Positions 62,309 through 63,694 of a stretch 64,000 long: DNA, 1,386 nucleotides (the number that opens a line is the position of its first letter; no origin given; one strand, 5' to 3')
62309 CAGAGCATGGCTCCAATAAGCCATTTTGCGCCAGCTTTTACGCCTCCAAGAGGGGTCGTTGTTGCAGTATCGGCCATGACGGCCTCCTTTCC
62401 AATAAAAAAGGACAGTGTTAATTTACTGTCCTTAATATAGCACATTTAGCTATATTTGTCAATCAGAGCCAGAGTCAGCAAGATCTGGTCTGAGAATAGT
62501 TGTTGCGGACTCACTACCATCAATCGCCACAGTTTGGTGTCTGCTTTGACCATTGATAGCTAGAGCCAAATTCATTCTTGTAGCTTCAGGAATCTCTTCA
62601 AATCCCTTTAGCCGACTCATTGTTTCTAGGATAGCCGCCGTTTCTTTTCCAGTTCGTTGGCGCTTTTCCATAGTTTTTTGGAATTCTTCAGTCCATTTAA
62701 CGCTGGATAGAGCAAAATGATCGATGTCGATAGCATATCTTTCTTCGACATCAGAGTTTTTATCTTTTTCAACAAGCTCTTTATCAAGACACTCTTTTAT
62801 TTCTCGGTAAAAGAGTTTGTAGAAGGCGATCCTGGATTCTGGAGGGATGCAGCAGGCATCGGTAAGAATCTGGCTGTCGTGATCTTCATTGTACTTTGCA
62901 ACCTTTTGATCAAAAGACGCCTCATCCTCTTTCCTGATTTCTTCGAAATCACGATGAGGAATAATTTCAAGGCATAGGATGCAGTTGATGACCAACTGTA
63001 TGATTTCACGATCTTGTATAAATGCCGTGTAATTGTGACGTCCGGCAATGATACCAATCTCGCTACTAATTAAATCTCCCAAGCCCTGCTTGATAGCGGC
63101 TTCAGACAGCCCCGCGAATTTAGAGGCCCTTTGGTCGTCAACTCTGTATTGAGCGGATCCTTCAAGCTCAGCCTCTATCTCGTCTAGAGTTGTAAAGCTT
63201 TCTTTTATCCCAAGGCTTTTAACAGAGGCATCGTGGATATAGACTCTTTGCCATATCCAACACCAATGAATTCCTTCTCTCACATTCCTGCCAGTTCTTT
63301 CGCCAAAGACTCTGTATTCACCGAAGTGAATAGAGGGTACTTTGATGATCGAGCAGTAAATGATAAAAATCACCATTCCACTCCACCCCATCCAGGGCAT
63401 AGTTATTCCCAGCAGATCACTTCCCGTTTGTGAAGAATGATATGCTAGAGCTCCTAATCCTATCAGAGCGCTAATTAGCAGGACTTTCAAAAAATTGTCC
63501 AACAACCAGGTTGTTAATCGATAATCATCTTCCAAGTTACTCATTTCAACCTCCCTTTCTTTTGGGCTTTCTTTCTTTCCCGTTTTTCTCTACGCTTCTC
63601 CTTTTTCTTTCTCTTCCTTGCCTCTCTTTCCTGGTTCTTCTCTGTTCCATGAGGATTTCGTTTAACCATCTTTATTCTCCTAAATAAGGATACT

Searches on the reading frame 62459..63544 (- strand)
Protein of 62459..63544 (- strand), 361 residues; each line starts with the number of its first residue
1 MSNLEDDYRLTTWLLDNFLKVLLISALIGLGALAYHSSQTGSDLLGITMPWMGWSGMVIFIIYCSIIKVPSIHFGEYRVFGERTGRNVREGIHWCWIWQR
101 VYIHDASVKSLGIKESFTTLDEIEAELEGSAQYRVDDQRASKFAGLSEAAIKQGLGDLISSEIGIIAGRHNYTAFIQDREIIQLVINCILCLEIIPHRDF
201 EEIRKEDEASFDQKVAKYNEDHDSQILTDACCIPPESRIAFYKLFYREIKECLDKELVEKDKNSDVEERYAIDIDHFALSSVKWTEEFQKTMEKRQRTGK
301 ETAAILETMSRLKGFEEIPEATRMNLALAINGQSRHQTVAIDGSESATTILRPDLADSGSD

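Call 8: find_encoding_contigs(protein=window:62459-63544:-, flank=10000, max_places=6)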
Protein window:62459-63544:- (361 aa): 7 contigs read that carry it; 4 places shown.
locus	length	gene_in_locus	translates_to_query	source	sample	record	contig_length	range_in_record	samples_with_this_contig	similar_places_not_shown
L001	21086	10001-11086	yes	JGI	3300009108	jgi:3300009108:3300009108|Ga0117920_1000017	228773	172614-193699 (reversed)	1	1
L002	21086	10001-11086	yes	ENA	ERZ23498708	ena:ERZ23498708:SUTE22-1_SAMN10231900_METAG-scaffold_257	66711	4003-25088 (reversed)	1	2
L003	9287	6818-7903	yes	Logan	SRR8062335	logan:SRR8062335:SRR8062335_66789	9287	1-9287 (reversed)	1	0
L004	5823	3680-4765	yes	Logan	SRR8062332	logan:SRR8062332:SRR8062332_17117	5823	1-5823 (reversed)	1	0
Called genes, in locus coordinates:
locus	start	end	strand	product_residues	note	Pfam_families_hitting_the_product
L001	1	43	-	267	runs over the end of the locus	PF00142:Fer4_NifH (weak), PF01656:CbiA, PF02374:ArsA_ATPase, PF06564:CBP_BcsQ, PF09140:MipZ (weak), PF10609:ParA (weak), PF13614:AAA_31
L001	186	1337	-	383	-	PF13433:Peripla_BP_5, PF13458:Peripla_BP_6, PF01094:ANF_receptor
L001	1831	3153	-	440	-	PF01225:Mur_ligase, PF08245:Mur_ligase_M, PF02875:Mur_ligase_C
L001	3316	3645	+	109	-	PF01258:zf-dskA_traR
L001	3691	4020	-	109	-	-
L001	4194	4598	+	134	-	-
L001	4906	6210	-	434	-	PF00675:Peptidase_M16, PF05193:Peptidase_M16_C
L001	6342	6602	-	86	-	-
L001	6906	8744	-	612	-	PF00004:AAA, PF07728:AAA_5 (weak), PF17862:AAA_lid_3, PF01434:Peptidase_M41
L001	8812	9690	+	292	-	PF02899:Phage_int_SAM_1, PF13495:Phage_int_SAM_4 (weak), PF00589:Phage_integrase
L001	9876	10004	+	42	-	-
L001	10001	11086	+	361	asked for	PF01145:Band_7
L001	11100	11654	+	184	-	-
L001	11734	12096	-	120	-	PF18895:T4SS_pilin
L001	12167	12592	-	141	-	PF18895:T4SS_pilin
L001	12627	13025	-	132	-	PF18895:T4SS_pilin (weak)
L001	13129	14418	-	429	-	PF01547:SBP_bac_1, PF13416:SBP_bac_8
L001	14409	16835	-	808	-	PF00521:DNA_topoisoIV, PF03989:DNA_gyraseA_C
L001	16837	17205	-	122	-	-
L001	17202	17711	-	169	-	-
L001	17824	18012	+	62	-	-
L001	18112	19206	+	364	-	PF21710:Spt6_S1 (faint), PF23459:S1_RRP5 (faint), PF00575:S1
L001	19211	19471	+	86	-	PF00312:Ribosomal_S15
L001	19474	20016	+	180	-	PF01936:NYN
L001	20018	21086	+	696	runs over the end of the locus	PF01138:RNase_PH, PF03725:RNase_PH_C, PF03726:PNPase, PF01138:RNase_PH, PF00013:KH_1, PF00575:S1, PF23459:S1_RRP5 (faint)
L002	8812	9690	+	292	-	PF02899:Phage_int_SAM_1, PF13495:Phage_int_SAM_4 (weak), PF00589:Phage_integrase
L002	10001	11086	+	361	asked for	PF01145:Band_7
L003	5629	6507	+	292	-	PF02899:Phage_int_SAM_1, PF13495:Phage_int_SAM_4 (weak), PF00589:Phage_integrase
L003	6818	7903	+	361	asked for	PF01145:Band_7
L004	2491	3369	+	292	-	PF02899:Phage_int_SAM_1, PF13495:Phage_int_SAM_4 (weak), PF00589:Phage_integrase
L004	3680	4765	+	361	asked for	PF01145:Band_7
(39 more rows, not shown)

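Call 14: search_protein_families(library=ncbifam, proteins=[L001:8812-9687:+], max_evalue=0.001)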
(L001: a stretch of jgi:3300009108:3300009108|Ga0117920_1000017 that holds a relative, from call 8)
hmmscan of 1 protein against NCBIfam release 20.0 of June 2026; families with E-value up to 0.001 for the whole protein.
L001:8812-9687:+ (292 aa): 12 families
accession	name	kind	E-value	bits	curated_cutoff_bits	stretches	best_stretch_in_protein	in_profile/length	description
TIGR02224.1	recomb_XerC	equivalog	1.5e-74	251.1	335.15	1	8-291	1-293/295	tyrosine recombinase XerC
NF001399.0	PRK00283.1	subfamily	3.5e-73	246.5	279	1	4-290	6-298/300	tyrosine recombinase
TIGR02225.1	recomb_XerD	equivalog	4.6e-73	246.1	329.6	1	8-289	1-288/290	site-specific tyrosine recombinase XerD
NF040815.2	recomb_XerA_Arch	equivalog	1.5e-70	237.8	220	1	9-283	2-262/263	site-specific tyrosine recombinase/integron integrase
NF002331.0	PRK01287.1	subfamily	7.2e-46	156.8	371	1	2-289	25-326/365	site-specific tyrosine recombinase XerC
TIGR02249.1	integrase_gron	subfamily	8.4e-33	114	265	2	211-284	237-309/315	integron integrase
NF003462.0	PRK05084.1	equivalog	1.6e-32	112.6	267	1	129-287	195-356/360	tyrosine recombinase XerS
NF011946.0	PRK15417.1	equivalog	2.5e-18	66.4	435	1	215-278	256-318/337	integron integrase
NF007371.0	PRK09871.1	subfamily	6.3e-12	45.4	222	1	129-275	26-174/198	tyrosine-type DNA invertase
NF007370.0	PRK09870.1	subfamily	2.6e-09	37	221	1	107-278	11-182/200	tyrosine-type DNA invertase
NF041502.1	integrase_1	equivalog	1.3e-08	34.1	350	1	199-286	286-371/484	site-specific integrase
NF040693.1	recomb_GmtY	equivalog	9.3e-08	31.7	340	1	234-282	391-439/441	gamma-mobile-trio recombinase GmtY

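Call 15: search_protein_families(library=pfam, proteins=[L001:8812-9687:+, window:62459-63541:-], max_evalue=0.001)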
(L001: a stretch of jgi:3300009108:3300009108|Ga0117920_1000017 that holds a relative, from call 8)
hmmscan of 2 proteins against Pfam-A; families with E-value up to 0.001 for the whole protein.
L001:8812-9687:+ (292 aa): 4 families
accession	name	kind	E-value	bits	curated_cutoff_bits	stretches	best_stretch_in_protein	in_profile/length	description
PF00589.27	Phage_integrase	-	2.7e-40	138.4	27.1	1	109-277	3-170/172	Phage integrase family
PF02899.23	Phage_int_SAM_1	-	5.6e-15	55.8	22.3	1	7-86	1-82/83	Phage integrase, N-terminal SAM-like domain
PF13495.12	Phage_int_SAM_4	-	2.4e-07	31.5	27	1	6-89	1-84/85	Phage integrase, N-terminal SAM-like domain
PF13102.12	Phage_int_SAM_5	-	1.7e-06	28.8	22.3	1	12-93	8-92/98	Phage integrase SAM-like domain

window:62459-63541:- (360 aa): 1 family
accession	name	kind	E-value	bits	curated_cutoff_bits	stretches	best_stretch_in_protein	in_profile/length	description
PF01145.31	Band_7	-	8.3e-10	39.4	23.6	1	79-304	14-168/176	SPFH domain / Band 7 family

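Call 16: search_solved_structures(query=L001:8812-9687:+, show_alignments=2)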
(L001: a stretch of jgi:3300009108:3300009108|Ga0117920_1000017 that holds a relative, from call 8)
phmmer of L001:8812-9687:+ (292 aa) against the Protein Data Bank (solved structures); distinct sequences matched with E-value up to 0.001: 15.
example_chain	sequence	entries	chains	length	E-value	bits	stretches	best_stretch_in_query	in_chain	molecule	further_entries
1a0p_A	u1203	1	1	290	1.4e-43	152.5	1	7-285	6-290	SITE-SPECIFIC RECOMBINASE XERD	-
4a8e_A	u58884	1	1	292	2.3e-41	145.3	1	4-285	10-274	PROBABLE TYROSINE RECOMBINASE XERC-LIKE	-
5dcf_A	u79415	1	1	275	1.2e-36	129.8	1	110-289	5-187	Tyrosine recombinase XerD,DNA translocase FtsK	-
5hxy_A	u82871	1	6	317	8.2e-34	120.5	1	5-285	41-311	Tyrosine recombinase XerA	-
9i5v_14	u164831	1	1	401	3.4e-30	108.7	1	7-286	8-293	Ribosome-associated translation inhibitor RaiA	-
2a3v_A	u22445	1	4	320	3e-16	63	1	215-278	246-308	site-specific recombinase IntI4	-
5jjv_A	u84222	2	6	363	3.4e-14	56.2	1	109-285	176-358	Tyrosine recombinase XerH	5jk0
5vfz_A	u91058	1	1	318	7.2e-11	45.3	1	72-280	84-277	Gp33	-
5c6k_A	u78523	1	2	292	1.8e-08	37.5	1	235-282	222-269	Integrase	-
5dor_A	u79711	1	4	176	7.9e-08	35.3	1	235-282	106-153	Integrase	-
6en0_A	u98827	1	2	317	1.3e-07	34.6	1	228-277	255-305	Int protein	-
6emy_A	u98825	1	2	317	1.5e-07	34.5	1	228-277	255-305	Int protein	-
1aih_A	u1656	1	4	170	1.7e-07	34.3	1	197-282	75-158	HP1 INTEGRASE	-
6emz_A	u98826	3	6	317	3.5e-07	33.2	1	228-277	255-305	Int protein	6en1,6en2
3nkh_A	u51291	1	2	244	7.1e-06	28.9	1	218-283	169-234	Integrase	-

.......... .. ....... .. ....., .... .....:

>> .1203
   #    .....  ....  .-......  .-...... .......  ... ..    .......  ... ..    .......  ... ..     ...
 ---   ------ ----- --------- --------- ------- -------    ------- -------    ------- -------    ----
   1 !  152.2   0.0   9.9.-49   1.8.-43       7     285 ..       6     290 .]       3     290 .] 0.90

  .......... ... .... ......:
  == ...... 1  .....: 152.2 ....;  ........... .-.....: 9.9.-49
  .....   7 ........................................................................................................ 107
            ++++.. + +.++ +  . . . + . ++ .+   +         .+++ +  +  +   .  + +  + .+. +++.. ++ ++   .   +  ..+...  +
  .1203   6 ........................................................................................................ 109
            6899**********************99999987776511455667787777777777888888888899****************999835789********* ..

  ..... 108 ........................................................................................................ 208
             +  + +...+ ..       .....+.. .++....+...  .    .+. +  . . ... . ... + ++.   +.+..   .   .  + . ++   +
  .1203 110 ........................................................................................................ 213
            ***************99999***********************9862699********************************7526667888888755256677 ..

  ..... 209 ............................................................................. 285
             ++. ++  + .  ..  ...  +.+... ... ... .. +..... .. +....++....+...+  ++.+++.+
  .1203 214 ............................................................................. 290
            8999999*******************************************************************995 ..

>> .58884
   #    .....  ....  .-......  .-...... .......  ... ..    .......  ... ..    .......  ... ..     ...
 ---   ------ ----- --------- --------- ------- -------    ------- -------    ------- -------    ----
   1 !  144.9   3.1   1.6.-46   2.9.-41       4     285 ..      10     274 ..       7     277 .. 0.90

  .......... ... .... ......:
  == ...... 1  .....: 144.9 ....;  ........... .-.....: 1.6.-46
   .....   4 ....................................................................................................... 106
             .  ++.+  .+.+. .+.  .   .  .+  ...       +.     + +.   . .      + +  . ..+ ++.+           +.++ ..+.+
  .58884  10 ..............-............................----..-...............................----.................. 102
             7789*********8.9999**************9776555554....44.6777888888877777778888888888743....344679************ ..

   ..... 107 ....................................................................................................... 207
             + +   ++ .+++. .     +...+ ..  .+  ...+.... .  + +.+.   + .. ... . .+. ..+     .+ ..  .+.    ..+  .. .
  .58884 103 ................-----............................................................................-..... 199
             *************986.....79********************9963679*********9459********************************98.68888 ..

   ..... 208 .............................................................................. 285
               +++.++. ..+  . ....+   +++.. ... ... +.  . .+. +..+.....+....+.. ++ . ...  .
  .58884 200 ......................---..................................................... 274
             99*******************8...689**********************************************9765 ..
